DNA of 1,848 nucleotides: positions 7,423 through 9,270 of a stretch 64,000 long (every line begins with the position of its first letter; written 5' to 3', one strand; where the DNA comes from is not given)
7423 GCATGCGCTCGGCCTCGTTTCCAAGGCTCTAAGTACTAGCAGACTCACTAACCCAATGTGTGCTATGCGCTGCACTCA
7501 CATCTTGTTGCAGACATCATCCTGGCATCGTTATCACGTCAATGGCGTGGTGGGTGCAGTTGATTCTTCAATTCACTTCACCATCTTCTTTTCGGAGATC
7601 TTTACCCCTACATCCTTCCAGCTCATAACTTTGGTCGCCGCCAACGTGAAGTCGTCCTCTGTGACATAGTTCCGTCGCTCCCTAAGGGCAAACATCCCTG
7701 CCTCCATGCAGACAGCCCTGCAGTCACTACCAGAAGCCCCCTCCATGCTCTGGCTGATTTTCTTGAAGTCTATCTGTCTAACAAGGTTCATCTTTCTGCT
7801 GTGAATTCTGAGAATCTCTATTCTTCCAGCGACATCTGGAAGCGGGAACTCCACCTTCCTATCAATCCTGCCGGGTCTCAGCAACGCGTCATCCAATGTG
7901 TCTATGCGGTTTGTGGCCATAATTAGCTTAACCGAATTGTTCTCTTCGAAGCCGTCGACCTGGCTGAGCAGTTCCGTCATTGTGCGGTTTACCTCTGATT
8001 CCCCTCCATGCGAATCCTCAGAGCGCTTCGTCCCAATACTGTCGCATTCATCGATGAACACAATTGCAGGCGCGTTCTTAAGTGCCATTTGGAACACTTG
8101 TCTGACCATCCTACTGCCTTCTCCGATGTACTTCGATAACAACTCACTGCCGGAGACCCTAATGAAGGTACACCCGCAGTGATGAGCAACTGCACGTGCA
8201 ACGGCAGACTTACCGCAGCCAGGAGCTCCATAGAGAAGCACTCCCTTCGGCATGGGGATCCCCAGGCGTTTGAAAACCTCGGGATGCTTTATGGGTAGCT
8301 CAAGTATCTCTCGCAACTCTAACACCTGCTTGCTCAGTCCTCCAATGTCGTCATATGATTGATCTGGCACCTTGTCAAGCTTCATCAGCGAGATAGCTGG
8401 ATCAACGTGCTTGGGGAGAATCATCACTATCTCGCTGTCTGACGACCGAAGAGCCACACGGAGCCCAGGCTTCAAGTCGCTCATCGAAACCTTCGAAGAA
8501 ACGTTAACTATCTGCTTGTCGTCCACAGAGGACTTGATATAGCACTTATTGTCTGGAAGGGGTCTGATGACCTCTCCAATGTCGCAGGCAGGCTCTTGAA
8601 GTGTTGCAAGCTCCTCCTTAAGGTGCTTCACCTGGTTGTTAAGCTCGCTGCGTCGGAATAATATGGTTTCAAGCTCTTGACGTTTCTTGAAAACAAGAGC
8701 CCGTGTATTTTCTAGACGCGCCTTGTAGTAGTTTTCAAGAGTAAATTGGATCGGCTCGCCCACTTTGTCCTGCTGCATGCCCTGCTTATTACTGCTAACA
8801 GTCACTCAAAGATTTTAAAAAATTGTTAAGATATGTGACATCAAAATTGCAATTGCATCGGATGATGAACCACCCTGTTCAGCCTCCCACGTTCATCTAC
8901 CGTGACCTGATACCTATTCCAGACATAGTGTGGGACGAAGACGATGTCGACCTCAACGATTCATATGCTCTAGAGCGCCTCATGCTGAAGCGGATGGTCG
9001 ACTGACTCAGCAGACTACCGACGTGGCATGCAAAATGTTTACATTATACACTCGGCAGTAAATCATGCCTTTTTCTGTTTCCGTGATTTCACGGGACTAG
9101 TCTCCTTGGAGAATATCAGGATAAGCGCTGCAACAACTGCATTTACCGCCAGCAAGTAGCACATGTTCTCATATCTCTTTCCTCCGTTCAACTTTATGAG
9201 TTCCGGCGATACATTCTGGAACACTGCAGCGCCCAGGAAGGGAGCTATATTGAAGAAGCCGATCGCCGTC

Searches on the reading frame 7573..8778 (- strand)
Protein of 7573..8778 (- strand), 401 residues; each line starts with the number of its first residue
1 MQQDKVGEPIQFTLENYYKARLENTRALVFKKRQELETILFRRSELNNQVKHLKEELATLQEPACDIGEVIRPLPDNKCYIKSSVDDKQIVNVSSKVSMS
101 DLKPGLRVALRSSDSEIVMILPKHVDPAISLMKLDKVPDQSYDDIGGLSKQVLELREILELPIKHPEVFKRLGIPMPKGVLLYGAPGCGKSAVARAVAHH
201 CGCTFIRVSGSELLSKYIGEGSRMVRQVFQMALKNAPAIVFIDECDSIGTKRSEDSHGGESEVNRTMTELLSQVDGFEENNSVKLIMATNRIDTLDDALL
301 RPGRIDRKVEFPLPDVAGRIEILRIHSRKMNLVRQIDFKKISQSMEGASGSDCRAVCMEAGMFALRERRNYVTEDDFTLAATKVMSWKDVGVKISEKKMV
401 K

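Call 3: search_protein_families(library=pfam, proteins=[window:7573-8778:-], max_evalue=10)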
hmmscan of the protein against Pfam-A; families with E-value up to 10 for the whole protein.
window:7573-8778:- (401 aa): 28 families (the best 25 are shown)
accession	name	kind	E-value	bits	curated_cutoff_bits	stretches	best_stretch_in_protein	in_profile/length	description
PF00004.35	AAA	-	6.4e-42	143.5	21.2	1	180-313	1-131/131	ATPase family associated with various cellular activities (AAA)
PF17862.7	AAA_lid_3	-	3.8e-11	42.8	27.2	1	336-378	2-44/45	AAA+ lid domain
PF16450.11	Prot_ATP_ID_OB_C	-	6.4e-07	29.6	23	1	67-122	1-56/56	Proteasomal ATPase OB C-terminal domain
PF13191.12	AAA_16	-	2.3e-05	25.4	32.6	1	169-213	16-63/167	AAA ATPase domain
PF07728.20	AAA_5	-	8.6e-05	23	22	1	179-251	1-81/139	AAA domain (dynein-related subfamily)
PF06068.19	TIP49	-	0.00031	20.5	23.8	1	178-228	51-102/347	TIP49 P-loop domain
PF20720.3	nSTAND3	-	0.00048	20.3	27.2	1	180-298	20-118/155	Novel STAND NTPase 3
PF13521.12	AAA_28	-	0.0018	19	27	1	180-228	2-50/164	AAA domain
PF05673.19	DUF815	-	0.0026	17.4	23.8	1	179-230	55-104/249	Protein of unknown function (DUF815)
PF23902.1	AAA_lid_PRS2_C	-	0.0029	18.1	34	1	319-385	4-71/73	PRS2 AAA+ lid C-terminal domain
PF13207.12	AAA_17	-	0.0034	18.1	27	1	183-221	1-37/136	AAA domain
PF13401.12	AAA_22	-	0.0053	17.5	27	1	180-208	8-41/130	AAA domain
PF05496.18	RuvB_N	-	0.0065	16.7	27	1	179-216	35-71/159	Holliday junction DNA helicase RuvB P-loop domain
PF13238.12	AAA_18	-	0.0069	17.3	29.4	1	180-211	1-25/128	AAA domain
PF05729.18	NACHT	-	0.0092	16.3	26.7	1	180-200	3-23/167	NACHT domain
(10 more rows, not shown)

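Call 15: find_homologous_proteins(query=window:7573-8778:-, max_evalue=1e-100)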
Query window:7573-8778:- (401 aa): 3748 proteins with E <= 1e-100 among 8000 candidates; the best 120 are listed.
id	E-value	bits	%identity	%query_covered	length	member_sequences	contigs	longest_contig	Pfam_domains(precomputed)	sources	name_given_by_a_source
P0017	1.2e-251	852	95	100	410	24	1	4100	PF16450.12,PF00004.36,PF17862.8,PF13191.13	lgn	-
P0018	3.7e-204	696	78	97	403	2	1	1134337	PF16450.12,PF00004.36,PF17862.8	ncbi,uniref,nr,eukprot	ncbi:26S protease regulatory subunit 8 [Giardia muris]|uniref:26S protease regulatory subunit 8 n=1 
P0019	5.5e-191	653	58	31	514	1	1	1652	PF23902.1,PF19688.4,PF22980.3,PF00004.36,PF17862.8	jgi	jgi:ATP-dependent 26S proteasome regulatory subunit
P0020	9.6e-181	619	69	97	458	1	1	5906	PF00004.36,PF17862.8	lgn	-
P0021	3.1e-176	604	54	96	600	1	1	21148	PF07724.21,PF23902.1,PF00038.27,PF16450.12,PF00004.36,PF17862.8,PF07728.21,PF21236.4,PF13191.13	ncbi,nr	ncbi:hypothetical protein B566_EDAN018587 [Ephemera danica]|nr:hypothetical protein B566_EDAN018587 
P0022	3.7e-165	568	64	98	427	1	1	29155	PF00004.36,PF17862.8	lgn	-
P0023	3.2e-156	538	53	89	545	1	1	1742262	PF07724.21,PF23902.1,PF16450.12,PF00004.36,PF13401.13,PF17862.8,PF07728.21,PF21236.4,PF13191.13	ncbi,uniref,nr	ncbi:26S protease regulatory subunit 8 [Heterocephalus glaber]|uniref:26S proteasome regulatory subu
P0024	6.9e-145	501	49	97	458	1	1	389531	PF07724.21,PF23902.1,PF16450.12,PF00004.36,PF13401.13,PF17862.8,PF07728.21,PF13191.13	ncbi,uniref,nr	ncbi:26S protease regulatory subunit 8-like [Sinocyclocheilus anshuiensis]|uniref:26S proteasome reg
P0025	6.5e-144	498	47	94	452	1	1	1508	PF07724.21,PF16450.12,PF00004.36,PF17862.8,PF07728.21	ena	-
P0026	2.3e-141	489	50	99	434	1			PF07724.21,PF23902.1,PF16450.12,PF00004.36,PF13401.13,PF17862.8,PF07728.21,PF13191.13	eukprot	eukprot:CAMPEP_0202885104 /NCGR_PEP_ID=MMETSP1391-20130828/41489_1 /ASSEMBLY_ACC=CAM_ASM_000867 /TAX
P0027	9.0e-140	484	56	97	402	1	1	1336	PF16450.12,PF00004.36,PF17862.8,PF07728.21,PF13191.13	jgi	jgi:26S proteasome regulatory subunit T6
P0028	4.2e-139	482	56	99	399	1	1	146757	PF07724.21,PF23902.1,PF16450.12,PF00004.36,PF17862.8,PF07728.21,PF13191.13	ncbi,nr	ncbi:26S protease regulatory subunit 8 protein A [Pelomyxa schiedti]|nr:26S protease regulatory subu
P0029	4.4e-139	482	57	93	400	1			PF07724.21,PF23902.1,PF16450.12,PF00004.36,PF13401.13,PF17862.8,PF07728.21,PF20720.4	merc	-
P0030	5.1e-139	482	56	93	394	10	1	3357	PF07724.21,PF16450.12,PF00004.36,PF17862.8,PF07728.21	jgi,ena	-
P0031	1.3e-138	480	56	97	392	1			PF07724.21,PF16450.12,PF00004.36,PF13401.13,PF17862.8,PF07728.21,PF13191.13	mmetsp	mmetsp:Transcript_19060/g.28818 ORF Transcript_19060/g.28818 Transcript_19060/m.28818 type:complete 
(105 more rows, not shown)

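Call 16: find_encoding_contigs(protein=P0018, flank=4000, max_places=3)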
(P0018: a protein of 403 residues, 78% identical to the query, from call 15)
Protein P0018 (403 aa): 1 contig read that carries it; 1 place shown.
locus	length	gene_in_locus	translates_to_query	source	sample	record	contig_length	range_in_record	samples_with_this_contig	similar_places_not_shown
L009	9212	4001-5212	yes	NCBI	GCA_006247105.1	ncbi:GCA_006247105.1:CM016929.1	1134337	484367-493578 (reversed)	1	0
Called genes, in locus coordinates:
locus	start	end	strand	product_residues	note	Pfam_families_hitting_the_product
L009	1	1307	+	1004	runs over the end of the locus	PF23356:TPR_PEP5_VPS11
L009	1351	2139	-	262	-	PF00244:14-3-3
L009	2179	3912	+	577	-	PF00266:Aminotran_5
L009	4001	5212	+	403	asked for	PF16450:Prot_ATP_ID_OB_C, PF00004:AAA, PF17862:AAA_lid_3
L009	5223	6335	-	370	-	-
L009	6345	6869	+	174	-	-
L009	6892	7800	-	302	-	PF00398:RrnaAD, PF01135:PCMT (faint), PF08241:Methyltransf_11, PF08242:Methyltransf_12 (weak), PF13649:Methyltransf_25, PF13847:Methyltransf_31 (weak)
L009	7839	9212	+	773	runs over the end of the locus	-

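Call 17: find_encoding_contigs(protein=P0020, flank=4000, max_places=3)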
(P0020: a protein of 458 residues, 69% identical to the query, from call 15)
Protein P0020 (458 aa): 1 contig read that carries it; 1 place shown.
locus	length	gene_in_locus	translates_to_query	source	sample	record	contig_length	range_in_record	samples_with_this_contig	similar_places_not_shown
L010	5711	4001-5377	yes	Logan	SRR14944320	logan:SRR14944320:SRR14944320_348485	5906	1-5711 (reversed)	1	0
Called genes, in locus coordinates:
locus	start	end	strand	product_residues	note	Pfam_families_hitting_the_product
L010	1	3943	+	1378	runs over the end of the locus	?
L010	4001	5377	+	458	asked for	PF00004:AAA, PF17862:AAA_lid_3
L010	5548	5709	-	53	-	?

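Call 18: find_encoding_contigs(protein=P0022, flank=4000, max_places=3)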
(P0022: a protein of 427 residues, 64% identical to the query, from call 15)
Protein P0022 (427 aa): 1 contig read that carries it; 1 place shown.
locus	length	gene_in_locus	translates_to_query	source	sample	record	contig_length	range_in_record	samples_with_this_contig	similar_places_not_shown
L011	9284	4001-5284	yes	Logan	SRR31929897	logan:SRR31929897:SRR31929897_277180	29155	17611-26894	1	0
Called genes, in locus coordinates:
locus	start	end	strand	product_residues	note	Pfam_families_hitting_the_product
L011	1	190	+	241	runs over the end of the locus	-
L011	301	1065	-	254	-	PF00244:14-3-3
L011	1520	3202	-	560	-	PF00266:Aminotran_5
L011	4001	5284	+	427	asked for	PF00004:AAA, PF17862:AAA_lid_3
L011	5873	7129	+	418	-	PF00249:Myb_DNA-binding (faint), PF13921:Myb_DNA-bind_6 (faint)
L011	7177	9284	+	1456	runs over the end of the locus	?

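Call 52: find_encoding_contigs(protein=P0017, flank=3000, max_places=3)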
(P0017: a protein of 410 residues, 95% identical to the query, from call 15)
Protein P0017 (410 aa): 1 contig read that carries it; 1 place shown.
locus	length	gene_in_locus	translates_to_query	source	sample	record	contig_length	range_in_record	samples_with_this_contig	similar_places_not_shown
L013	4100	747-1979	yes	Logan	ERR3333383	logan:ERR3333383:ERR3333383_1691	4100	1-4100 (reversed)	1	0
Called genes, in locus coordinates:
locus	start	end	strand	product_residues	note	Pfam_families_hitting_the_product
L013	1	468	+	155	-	?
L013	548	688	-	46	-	-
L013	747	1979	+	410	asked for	PF16450:Prot_ATP_ID_OB_C (weak), PF13191:AAA_16 (faint), PF00004:AAA, PF17862:AAA_lid_3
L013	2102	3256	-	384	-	-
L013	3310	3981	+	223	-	-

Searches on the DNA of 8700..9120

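Call 81: search_rna_families(source=window, start=8700, end=9120, threshold=evalue, max_evalue=1)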
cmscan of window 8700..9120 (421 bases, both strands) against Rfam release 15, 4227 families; matches with E-value up to 1: 0.
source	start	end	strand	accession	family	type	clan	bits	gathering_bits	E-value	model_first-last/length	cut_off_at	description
